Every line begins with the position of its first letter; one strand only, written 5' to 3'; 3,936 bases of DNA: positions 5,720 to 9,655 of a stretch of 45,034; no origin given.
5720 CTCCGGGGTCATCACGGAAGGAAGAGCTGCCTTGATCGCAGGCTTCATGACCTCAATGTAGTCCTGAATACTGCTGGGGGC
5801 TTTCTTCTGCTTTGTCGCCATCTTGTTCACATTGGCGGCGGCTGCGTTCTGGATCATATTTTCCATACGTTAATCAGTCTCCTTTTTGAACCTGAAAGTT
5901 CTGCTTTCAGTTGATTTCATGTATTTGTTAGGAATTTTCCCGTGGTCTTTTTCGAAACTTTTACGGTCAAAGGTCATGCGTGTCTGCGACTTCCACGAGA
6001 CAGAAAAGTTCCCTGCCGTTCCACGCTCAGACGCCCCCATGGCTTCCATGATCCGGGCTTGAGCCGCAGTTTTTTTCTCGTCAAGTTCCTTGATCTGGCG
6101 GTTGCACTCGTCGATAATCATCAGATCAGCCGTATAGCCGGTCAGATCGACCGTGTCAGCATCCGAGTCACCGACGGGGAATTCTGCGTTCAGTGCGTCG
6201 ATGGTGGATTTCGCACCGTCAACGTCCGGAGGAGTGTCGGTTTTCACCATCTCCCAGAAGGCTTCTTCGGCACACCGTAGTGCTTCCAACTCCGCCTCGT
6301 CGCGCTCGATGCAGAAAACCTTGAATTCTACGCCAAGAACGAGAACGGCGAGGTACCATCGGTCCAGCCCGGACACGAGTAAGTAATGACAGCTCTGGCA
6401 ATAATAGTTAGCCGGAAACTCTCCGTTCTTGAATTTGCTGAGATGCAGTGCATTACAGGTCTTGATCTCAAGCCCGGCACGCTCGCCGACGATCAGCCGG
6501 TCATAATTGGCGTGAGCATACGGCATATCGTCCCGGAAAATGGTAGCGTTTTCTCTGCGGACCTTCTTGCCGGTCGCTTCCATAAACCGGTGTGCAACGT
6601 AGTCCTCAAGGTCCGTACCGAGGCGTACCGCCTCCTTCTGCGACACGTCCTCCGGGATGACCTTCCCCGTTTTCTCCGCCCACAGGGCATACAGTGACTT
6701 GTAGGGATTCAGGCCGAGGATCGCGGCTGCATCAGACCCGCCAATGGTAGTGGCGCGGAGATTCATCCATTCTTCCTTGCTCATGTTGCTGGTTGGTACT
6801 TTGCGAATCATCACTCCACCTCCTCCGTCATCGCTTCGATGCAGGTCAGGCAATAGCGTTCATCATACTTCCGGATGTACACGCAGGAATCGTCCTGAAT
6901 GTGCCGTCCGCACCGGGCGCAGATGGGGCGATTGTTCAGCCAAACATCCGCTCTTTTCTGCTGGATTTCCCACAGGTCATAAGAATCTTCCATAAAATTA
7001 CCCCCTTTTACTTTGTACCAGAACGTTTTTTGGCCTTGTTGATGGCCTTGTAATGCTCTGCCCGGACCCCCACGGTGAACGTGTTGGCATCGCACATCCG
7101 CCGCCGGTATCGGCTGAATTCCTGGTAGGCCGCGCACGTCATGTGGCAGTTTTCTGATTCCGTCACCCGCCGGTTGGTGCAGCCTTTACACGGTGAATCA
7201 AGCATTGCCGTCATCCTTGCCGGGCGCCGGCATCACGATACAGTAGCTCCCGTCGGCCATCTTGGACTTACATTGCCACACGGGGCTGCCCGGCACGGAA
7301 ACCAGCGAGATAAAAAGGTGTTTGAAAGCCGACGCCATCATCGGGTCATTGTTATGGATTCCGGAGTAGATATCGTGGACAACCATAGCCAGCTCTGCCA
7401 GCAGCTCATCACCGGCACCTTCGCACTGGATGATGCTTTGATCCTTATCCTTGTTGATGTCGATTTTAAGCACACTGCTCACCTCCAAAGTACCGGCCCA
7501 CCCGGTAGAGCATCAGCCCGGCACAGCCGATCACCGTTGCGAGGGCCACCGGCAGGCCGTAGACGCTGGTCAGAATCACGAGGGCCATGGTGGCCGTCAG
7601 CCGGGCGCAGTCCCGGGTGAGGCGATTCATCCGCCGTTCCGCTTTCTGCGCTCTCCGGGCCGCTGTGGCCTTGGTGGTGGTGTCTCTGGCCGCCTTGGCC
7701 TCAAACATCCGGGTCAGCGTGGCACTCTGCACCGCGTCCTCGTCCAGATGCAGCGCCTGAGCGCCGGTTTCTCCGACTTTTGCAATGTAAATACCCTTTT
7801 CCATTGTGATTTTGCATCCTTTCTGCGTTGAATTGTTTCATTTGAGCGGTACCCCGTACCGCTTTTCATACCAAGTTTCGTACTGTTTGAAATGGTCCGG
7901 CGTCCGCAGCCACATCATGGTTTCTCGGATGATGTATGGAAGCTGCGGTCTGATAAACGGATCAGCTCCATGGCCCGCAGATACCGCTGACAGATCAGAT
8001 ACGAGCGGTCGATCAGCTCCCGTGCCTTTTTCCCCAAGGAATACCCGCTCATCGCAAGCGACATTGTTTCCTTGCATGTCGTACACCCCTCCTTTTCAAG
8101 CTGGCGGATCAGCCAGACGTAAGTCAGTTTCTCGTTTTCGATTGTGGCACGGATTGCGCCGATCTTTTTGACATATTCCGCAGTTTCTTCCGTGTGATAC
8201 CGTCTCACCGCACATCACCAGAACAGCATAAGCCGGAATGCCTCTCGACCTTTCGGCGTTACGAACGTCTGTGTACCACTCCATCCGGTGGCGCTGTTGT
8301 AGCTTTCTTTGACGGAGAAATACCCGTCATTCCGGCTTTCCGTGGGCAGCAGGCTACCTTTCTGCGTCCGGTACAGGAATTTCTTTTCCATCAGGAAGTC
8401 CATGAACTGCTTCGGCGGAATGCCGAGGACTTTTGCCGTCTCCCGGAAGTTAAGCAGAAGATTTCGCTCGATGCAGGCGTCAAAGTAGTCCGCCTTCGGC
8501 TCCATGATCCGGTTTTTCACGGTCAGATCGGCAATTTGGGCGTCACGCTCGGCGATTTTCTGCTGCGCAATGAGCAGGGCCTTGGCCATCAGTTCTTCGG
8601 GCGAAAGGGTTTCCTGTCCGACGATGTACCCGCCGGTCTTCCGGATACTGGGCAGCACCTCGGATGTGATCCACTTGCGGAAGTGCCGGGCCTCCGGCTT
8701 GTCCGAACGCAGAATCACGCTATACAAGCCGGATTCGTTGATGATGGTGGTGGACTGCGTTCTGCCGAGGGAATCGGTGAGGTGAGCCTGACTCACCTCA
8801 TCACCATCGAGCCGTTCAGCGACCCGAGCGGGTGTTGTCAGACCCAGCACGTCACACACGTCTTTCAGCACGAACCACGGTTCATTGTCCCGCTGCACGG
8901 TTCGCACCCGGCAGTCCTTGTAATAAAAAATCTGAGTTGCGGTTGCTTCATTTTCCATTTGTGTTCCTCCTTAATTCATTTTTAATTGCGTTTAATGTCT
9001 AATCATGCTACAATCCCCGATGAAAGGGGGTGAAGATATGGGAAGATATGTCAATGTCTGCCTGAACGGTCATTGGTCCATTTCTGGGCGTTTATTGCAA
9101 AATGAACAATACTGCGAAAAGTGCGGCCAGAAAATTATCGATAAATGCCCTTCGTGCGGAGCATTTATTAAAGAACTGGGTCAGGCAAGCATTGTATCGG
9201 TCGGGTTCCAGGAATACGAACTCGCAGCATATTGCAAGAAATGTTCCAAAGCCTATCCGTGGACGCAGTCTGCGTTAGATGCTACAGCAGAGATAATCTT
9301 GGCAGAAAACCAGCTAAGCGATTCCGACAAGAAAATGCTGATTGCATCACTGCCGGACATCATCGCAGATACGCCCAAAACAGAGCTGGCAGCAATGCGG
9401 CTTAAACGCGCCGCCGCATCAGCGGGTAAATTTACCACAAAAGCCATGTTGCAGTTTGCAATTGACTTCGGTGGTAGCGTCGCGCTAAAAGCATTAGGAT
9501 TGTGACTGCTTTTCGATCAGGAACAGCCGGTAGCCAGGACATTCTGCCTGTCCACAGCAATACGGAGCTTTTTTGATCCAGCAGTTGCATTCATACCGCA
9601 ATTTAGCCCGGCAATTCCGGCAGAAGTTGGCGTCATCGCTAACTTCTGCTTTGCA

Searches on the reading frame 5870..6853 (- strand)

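Call 30: search_protein_families(library=pfam, max_evalue=0.001, proteins=[window:5870-6853:-])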
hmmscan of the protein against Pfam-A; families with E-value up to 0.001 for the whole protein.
window:5870-6853:- (327 aa): 1 family
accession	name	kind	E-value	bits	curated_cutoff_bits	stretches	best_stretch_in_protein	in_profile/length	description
PF09588.16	YqaJ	-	1.4e-29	103.7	22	1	28-163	1-149/150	YqaJ-like viral recombinase domain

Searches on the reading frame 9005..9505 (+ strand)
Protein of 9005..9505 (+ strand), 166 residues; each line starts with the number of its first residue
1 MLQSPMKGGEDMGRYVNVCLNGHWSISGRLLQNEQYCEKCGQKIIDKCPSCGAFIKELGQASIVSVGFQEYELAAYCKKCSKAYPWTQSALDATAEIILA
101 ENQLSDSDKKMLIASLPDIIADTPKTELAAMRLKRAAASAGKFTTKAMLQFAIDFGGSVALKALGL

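Call 30: search_protein_families(library=pfam, max_evalue=0.001, proteins=[window:9005-9505:+])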
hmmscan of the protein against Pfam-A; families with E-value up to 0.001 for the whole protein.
window:9005-9505:+ (166 aa): 2 families
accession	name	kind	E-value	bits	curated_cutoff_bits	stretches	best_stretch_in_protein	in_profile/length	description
PF10083.14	DUF2321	-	3.3e-39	134.5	24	1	16-162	5-155/157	Uncharacterized protein conserved in bacteria (DUF2321)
PF12773.13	DZR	-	2.5e-05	24.8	27.3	1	32-55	10-34/45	Double zinc ribbon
